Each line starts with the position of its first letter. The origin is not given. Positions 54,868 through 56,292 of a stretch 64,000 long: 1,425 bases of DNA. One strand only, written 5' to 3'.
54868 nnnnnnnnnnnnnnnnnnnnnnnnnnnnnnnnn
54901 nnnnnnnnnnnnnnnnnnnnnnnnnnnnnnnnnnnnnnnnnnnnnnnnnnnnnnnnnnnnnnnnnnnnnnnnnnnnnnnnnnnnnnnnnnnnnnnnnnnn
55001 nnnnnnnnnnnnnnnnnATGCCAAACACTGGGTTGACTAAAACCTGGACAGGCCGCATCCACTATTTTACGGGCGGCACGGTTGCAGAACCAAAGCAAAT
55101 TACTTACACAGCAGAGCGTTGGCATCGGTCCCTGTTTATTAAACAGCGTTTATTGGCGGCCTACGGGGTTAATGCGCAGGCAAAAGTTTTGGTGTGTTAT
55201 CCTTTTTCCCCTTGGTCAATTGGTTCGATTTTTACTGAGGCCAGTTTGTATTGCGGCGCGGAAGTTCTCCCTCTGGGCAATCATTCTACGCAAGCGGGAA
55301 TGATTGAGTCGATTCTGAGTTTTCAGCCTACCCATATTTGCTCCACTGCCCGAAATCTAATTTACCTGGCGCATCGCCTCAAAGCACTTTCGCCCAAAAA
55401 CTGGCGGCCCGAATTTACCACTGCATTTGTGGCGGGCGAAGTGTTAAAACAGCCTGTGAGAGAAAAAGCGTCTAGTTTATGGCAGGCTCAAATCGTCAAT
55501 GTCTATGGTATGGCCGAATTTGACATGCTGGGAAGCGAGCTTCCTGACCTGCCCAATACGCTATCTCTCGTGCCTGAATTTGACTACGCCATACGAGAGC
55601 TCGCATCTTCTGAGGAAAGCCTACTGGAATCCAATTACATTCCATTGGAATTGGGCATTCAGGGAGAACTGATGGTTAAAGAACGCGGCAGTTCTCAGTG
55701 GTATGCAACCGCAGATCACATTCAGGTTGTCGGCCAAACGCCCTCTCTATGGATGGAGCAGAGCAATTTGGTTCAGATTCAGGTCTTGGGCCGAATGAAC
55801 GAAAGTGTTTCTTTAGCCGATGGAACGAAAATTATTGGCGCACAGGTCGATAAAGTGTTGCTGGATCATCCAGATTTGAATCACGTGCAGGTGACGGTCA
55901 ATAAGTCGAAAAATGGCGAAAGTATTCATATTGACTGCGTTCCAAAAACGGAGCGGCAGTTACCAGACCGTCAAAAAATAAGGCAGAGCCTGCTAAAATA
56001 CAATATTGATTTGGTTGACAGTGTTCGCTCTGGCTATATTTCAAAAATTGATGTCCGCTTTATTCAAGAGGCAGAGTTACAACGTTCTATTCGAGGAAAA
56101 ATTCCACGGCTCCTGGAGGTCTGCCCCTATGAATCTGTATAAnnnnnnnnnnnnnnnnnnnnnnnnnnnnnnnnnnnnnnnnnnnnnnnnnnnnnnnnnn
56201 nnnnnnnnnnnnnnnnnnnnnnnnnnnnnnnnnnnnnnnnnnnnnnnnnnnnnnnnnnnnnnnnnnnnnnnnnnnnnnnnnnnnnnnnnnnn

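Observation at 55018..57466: Translationally coupled PaaK-like adenylating enzyme and HemN-like radical SAM gene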

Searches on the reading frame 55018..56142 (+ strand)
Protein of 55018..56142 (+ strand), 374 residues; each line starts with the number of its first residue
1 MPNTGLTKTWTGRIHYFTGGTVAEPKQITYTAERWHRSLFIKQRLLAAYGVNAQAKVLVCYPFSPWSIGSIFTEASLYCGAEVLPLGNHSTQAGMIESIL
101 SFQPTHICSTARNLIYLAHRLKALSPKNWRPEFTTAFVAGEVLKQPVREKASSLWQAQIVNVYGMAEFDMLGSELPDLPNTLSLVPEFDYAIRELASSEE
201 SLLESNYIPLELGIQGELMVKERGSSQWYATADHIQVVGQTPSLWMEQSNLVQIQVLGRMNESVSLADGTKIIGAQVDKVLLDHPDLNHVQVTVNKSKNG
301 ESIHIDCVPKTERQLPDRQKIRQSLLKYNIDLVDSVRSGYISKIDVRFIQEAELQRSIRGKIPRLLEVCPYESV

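Call 3: search_protein_families(library=pfam, proteins=[window:55018-56142:+], max_evalue=0.01)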
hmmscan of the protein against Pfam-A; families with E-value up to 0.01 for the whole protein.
window:55018-56142:+ (374 aa): 1 family
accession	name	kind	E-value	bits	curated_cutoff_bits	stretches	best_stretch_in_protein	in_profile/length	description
PF00501.34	AMP-binding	-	9.2e-11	41.6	29.9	1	17-173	169-329/384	AMP-binding enzyme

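Call 4: search_protein_families(library=ncbifam, proteins=[window:55018-56142:+], max_evalue=0.01)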
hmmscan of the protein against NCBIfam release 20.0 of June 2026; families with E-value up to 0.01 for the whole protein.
window:55018-56142:+ (374 aa): 8 families
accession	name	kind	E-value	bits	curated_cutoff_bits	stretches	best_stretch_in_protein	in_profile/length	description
TIGR03335.1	F390_ftsA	equivalog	3.4e-11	42.5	458.7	1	17-172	93-245/445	coenzyme F390 synthetase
NF045666.1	DVU1553_fam_AMP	equivalog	1.3e-10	40.9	300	1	18-168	97-245/331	DVU_1553 family AMP-dependent CoA ligase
NF041878.1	paak_haloarch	equivalog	4.1e-09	35.5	700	1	13-168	84-237/427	phenylacetate--CoA ligase PaaK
TIGR02155.1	PA_CoA_ligase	equivalog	9.8e-07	27.6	646.3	1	13-366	79-419/422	phenylacetate--CoA ligase PaaK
TIGR01733.1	AA-adenyl-dom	subfamily_domain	3.7e-06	26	317.4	1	17-229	127-333/409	amino acid adenylation domain-containing protein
NF004837.0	PRK06187.1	subfamily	1.2e-05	23.8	476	1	16-325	176-486/531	long-chain-fatty-acid--CoA ligase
NF041217.1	BagE_FevW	exception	0.0062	15.5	800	0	23-176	82-237/424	bagremycin/ferroverdin synthetase BagE/FevW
NF041596.1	fum_diaprop_lig_DdaG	equivalog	0.0074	15.3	700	0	11-358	54-385/390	fumarate--(S)-2,3-diaminopropanoate ligase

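Call 9: find_homologous_proteins(query=window:55018-56142:+)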
Query window:55018-56142:+ (374 aa): 5 proteins with E <= 0.001 among 2753 candidates.
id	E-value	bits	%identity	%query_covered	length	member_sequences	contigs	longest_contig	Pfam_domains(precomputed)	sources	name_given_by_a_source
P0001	2.7e-249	844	100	100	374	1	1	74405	PF00501.35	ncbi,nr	ncbi:MAG: AMP-binding protein [Candidatus Melainabacteria bacterium]|nr:AMP-binding protein [Candida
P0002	1.1e-140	487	59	99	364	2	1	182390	PF00501.35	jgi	jgi:phenylacetate-coenzyme A ligase PaaK-like adenylate-forming protein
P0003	3.0e-87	311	42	98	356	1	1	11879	PF00501.35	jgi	-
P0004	3.3e-75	271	40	96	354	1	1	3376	PF00501.35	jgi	jgi:phenylacetate-coenzyme A ligase PaaK-like adenylate-forming protein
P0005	3.9e-64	235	37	96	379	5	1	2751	PF00501.35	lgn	-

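Call 10: find_encoding_contigs(protein=P0002, flank=10000, max_places=3)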
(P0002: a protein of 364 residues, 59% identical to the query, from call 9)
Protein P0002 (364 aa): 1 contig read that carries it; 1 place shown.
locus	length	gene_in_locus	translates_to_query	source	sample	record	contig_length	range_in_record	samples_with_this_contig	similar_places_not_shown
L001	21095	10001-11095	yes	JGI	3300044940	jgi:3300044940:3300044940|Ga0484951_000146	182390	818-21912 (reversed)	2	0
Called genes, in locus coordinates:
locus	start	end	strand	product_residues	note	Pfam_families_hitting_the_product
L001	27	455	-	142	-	-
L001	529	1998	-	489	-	PF00474:SSF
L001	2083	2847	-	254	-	-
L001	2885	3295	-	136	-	-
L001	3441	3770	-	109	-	-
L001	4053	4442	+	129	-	-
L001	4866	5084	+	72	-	-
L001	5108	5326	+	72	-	-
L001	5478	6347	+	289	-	-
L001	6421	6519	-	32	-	-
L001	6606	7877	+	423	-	-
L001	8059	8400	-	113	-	PF01740:STAS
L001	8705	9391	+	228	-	PF00440:TetR_N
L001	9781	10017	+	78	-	-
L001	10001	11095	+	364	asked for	PF00501:AMP-binding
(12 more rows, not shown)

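Call 11: find_encoding_contigs(protein=P0003, flank=10000, max_places=3)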
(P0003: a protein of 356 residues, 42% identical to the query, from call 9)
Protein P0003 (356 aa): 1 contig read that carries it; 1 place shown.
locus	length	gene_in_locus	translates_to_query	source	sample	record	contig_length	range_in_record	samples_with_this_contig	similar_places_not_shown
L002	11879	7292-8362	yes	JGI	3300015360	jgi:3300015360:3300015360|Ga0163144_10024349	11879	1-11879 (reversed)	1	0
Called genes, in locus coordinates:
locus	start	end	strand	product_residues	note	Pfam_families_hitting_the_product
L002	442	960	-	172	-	PF00583:Acetyltransf_1 (weak), PF13508:Acetyltransf_7 (weak), PF13673:Acetyltransf_10 (weak)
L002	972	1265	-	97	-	PF21983:NikA-like (weak), PF08681:TacA1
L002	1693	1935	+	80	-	-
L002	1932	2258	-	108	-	PF13358:DDE_3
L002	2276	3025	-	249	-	PF13384:HTH_23 (weak), PF13551:HTH_29, PF13518:HTH_28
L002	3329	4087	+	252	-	PF07751:Abi_2 (weak)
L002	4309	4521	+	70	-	-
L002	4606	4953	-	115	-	PF13744:HTH_37 (weak), PF01381:HTH_3 (weak)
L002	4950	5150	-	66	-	PF05973:Gp49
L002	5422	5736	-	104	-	PF03167:UDG (weak)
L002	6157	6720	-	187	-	PF00239:Resolvase, PF02796:HTH_7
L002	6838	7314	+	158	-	-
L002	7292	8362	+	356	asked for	PF00501:AMP-binding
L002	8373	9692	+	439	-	PF04055:Radical_SAM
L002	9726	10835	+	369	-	-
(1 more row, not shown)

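Call 17: search_solved_structures(query=window:55018-56142:+, max_evalue=1, show_alignments=1)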
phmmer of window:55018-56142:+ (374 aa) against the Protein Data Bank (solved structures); distinct sequences matched with E-value up to 1: 26.
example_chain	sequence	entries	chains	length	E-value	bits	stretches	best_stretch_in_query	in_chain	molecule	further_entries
6qjz_A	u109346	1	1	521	1.6e-05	27.2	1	17-315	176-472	oxalyl CoA-synthetase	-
6siw_A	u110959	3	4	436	0.0021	20.3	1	16-177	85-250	PaaK-like ligase (AMP-dependent synthetase and ligase) | AMP-dependent synthetase and ligase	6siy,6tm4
6siw_B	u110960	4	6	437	0.0021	20.3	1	16-177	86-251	PaaK-like ligase (AMP-dependent synthetase and ligase) | AMP-dependent synthetase and ligase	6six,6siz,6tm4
6wuq_A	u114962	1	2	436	0.0036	19.5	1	16-177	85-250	AjiA1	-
2y27_A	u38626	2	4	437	0.012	17.8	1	12-168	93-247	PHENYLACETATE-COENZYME A LIGASE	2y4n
5ie0_A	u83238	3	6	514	0.064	15.4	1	254-313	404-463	Oxalate--CoA ligase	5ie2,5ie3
9s3l_A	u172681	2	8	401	0.3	13.2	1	20-170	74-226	Phenylacetate-CoA ligase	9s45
9bhy_A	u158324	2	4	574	0.42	12.7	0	252-330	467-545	2,3-dihydroxybenzoate-AMP ligase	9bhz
3iep_A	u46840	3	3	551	0.45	12.6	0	28-114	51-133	Luciferin 4-monooxygenase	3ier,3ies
8f2r_C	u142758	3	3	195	0.45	12.6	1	271-296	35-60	COMM domain-containing protein 3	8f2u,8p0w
1ba3_A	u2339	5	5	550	0.47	12.6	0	28-114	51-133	LUCIFERASE | Luciferin 4-monooxygenase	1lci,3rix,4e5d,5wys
5kyt_A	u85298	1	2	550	0.47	12.6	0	28-114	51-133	Luciferin 4-monooxygenase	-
5kyv_A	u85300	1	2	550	0.47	12.6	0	28-114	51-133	Luciferin 4-monooxygenase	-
4g36_A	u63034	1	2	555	0.48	12.5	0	28-114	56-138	Luciferin 4-monooxygenase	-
6q2m_A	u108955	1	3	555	0.49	12.5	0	28-114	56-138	Luciferin 4-monooxygenase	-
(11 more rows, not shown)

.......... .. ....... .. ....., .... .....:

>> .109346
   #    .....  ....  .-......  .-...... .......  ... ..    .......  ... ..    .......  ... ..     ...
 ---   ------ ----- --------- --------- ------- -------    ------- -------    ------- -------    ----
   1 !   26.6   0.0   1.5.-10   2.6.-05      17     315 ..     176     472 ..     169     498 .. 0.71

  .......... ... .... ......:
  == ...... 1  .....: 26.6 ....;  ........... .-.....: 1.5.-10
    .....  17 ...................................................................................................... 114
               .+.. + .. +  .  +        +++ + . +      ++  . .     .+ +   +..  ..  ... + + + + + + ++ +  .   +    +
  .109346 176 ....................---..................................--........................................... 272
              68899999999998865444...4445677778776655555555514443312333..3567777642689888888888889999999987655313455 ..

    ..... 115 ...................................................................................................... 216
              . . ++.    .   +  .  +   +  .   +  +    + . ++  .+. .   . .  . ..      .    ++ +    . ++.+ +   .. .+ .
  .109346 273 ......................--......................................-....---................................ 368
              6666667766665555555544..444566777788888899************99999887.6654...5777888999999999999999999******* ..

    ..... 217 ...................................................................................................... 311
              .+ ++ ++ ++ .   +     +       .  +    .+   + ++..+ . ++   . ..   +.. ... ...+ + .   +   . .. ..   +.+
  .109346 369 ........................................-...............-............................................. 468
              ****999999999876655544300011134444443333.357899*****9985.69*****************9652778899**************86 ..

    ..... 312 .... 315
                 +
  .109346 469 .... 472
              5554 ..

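Call 22: find_related_loci(query=A1, collection=genome_contigs, flank=10000)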
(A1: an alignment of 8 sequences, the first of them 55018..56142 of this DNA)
Query A1 (374 aa) in genome_contigs; peptide patterns used: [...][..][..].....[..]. (x = any residue, [..] = any of these).
29 stretches matched a pattern; 10 encode a relative of the query (tblastn E <= 1e-3); 10 distinct loci.
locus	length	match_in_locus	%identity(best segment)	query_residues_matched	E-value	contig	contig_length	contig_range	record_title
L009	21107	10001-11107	37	10-367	2e-74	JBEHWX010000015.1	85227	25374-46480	MAG: Bacteroidota bacterium isolate ES1.bin.100 NODE_287_length_85227_cov_7.927732, whole genome shotgun sequence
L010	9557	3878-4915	36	14-368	3e-68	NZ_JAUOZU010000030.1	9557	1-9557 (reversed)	Rhizobium alvei strain TNR-22 contig30, whole genome shotgun sequence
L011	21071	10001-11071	34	1-368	2e-67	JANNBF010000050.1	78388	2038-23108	MAG: Rhizobacter sp. isolate OTE_78_metabat_365 OTE_78_k141_2452509, whole genome shotgun sequence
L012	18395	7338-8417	35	1-368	2e-64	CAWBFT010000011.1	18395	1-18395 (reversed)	MAG: uncultured Gammaproteobacteria bacterium isolate MFD04716.bin.2.275 genome assembly, contig: contig_128521, whole g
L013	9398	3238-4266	33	17-367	1e-56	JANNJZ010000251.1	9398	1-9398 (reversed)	MAG: Pyrinomonadaceae bacterium isolate SOY_4_C_metabat_258 SOY_4_C_k141_1768178, whole genome shotgun sequence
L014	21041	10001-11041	33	12-367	4e-55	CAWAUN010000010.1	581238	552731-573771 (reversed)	MAG: uncultured Acidobacteriaceae bacterium isolate MFD09567.bin.1.136 genome assembly, contig: contig_73390, whole geno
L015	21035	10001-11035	32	11-367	9e-52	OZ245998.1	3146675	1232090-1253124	MAG: Phycisphaeraceae bacterium isolate c0f67b68-7fc8-4d65-9347-4d042ec2073f genome assembly, chromosome: 1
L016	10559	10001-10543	42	11-192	2e-43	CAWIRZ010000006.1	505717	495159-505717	MAG: uncultured beta proteobacterium isolate MFD07987.bin.1.10 genome assembly, contig: contig_13581, whole genome shotg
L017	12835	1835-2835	33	26-368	3e-41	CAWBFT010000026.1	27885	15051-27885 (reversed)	MAG: uncultured Gammaproteobacteria bacterium isolate MFD04716.bin.2.275 genome assembly, contig: contig_36004, whole ge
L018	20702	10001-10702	30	128-368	7e-27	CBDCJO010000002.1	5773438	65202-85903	MAG: Candidatus Latescibacterota bacterium isolate e8a457ff-d6c0-45dd-8553-2519624e1a5f genome assembly, contig: contig_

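Call 28: search_protein_families(library=ncbifam, proteins=[L011:12442-13476:+, L011:14277-15422:+, L011:13409-14305:+, L011:15434-16297:+], max_evalue=0.001)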
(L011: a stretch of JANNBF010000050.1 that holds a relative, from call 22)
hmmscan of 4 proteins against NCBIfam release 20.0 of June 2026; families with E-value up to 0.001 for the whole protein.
L011:12442-13476:+ (344 aa): 13 families
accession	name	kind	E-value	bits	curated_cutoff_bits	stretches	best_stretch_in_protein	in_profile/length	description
TIGR03700.1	mena_SCO4494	equivalog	1.5e-105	353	434.55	1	17-337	24-350/351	aminofutalosine synthase MqnE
TIGR00423.1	TIGR00423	subfamily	4.9e-95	318.3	260.25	1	37-336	1-308/310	CofH family radical SAM protein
TIGR03699.1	menaquin_MqnC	equivalog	6.5e-92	308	428.1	1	10-337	9-341/342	cyclic dehypoxanthinyl futalosine synthase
NF006276.0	PRK08444.1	equivalog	2.4e-87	293.3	560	1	13-339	21-351/353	aminofutalosine synthase MqnE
TIGR03551.1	F420_cofH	equivalog_domain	2.5e-77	260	374.1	1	15-337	13-344/345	5-amino-6-(D-ribitylamino)uracil--L-tyrosine 4-hydroxyphenyl transferase CofH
NF005609.0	PRK07360.1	equivalog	3.5e-74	249.8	426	1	18-339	38-369/374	7,8-didemethyl-8-hydroxy-5-deazariboflavin synthase subunit CofH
NF006277.0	PRK08445.1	equivalog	9.4e-69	231.9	576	1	11-336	11-343/348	dehypoxanthine futalosine cyclase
NF006687.0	PRK09234.1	equivalog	6.2e-67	226.4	1018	1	16-340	506-839/849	bifunctional FO biosynthesis protein CofGH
NF004580.0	PRK05926.1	equivalog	2e-64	218.1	583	1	24-329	51-363/370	hypothetical protein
NF004884.0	PRK06245.1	equivalog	8.9e-12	44.5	209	2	32-83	6-58/340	7,8-didemethyl-8-hydroxy-5-deazariboflavin synthase subunit CofG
TIGR03550.1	F420_cofG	equivalog_domain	7.7e-10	38.4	213.35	1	176-294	147-266/322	7,8-didemethyl-8-hydroxy-5-deazariboflavin synthase CofG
TIGR03957.1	rSAM_HmdB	equivalog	0.00019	20.7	320.9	0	18-328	18-315/317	5,10-methenyltetrahydromethanopterin hydrogenase cofactor biosynthesis protein HmdB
TIGR03956.1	rSAM_HydE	equivalog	0.00039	19.8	254.6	1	20-264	30-261/340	[FeFe] hydrogenase H-cluster radical SAM maturase HydE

L011:14277-15422:+ (381 aa): 13 families
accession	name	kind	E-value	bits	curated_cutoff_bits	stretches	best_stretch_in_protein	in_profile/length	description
TIGR03699.1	menaquin_MqnC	equivalog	2.9e-130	434.1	428.1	1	11-350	2-341/342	cyclic dehypoxanthinyl futalosine synthase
NF006277.0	PRK08445.1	equivalog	2.7e-104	348.7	576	1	10-354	2-348/348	dehypoxanthine futalosine cyclase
TIGR00423.1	TIGR00423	subfamily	2.7e-102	342.2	260.25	1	46-350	1-309/310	CofH family radical SAM protein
TIGR03551.1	F420_cofH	equivalog_domain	6e-96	321.3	374.1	1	14-351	3-345/345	5-amino-6-(D-ribitylamino)uracil--L-tyrosine 4-hydroxyphenyl transferase CofH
TIGR03700.1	mena_SCO4494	equivalog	1e-95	320.6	434.55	1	7-351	6-351/351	aminofutalosine synthase MqnE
NF005609.0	PRK07360.1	equivalog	1.2e-95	320.4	426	1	7-353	16-370/374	7,8-didemethyl-8-hydroxy-5-deazariboflavin synthase subunit CofH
NF006687.0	PRK09234.1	equivalog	3.6e-87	293.4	1018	1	12-352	492-838/849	bifunctional FO biosynthesis protein CofGH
NF006276.0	PRK08444.1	equivalog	2.7e-65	220.7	560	1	9-354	10-353/353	aminofutalosine synthase MqnE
NF004580.0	PRK05926.1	equivalog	1.5e-58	198.8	583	1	8-341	24-362/370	hypothetical protein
TIGR03550.1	F420_cofG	equivalog_domain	1.4e-12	47.4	213.35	1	57-120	11-74/322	7,8-didemethyl-8-hydroxy-5-deazariboflavin synthase CofG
NF004884.0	PRK06245.1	equivalog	1.9e-12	46.7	209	1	43-114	8-77/340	7,8-didemethyl-8-hydroxy-5-deazariboflavin synthase subunit CofG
TIGR03956.1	rSAM_HydE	equivalog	1e-08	34.9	254.6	1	55-245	54-233/340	[FeFe] hydrogenase H-cluster radical SAM maturase HydE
TIGR00433.2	bioB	equivalog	0.00066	19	225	0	12-103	3-96/307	biotin synthase BioB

L011:13409-14305:+ (298 aa): 0 families

L011:15434-16297:+ (287 aa): 0 families

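Call 40: search_protein_families(library=pfam, proteins=[L011:13409-14305:+, L011:15434-16297:+], max_evalue=0.01)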
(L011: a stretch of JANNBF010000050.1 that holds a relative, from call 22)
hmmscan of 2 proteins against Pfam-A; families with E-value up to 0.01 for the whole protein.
L011:13409-14305:+ (298 aa): 1 family
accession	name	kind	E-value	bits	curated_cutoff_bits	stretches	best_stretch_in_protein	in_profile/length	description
PF02621.19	VitK2_biosynth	-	1.3e-28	100.6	26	1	75-289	31-247/252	Menaquinone biosynthesis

L011:15434-16297:+ (287 aa): 1 family
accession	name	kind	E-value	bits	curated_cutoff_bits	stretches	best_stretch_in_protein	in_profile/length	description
PF02621.19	VitK2_biosynth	-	1.4e-56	192.2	26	1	11-269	1-250/252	Menaquinone biosynthesis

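Call 54: search_dna_similar(query=window:55018-56142:+, collection=plasmids, mode=protein, max_evalue=1e-10, max_rows=30)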
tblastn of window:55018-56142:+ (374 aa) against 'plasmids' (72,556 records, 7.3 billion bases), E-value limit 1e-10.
No match.
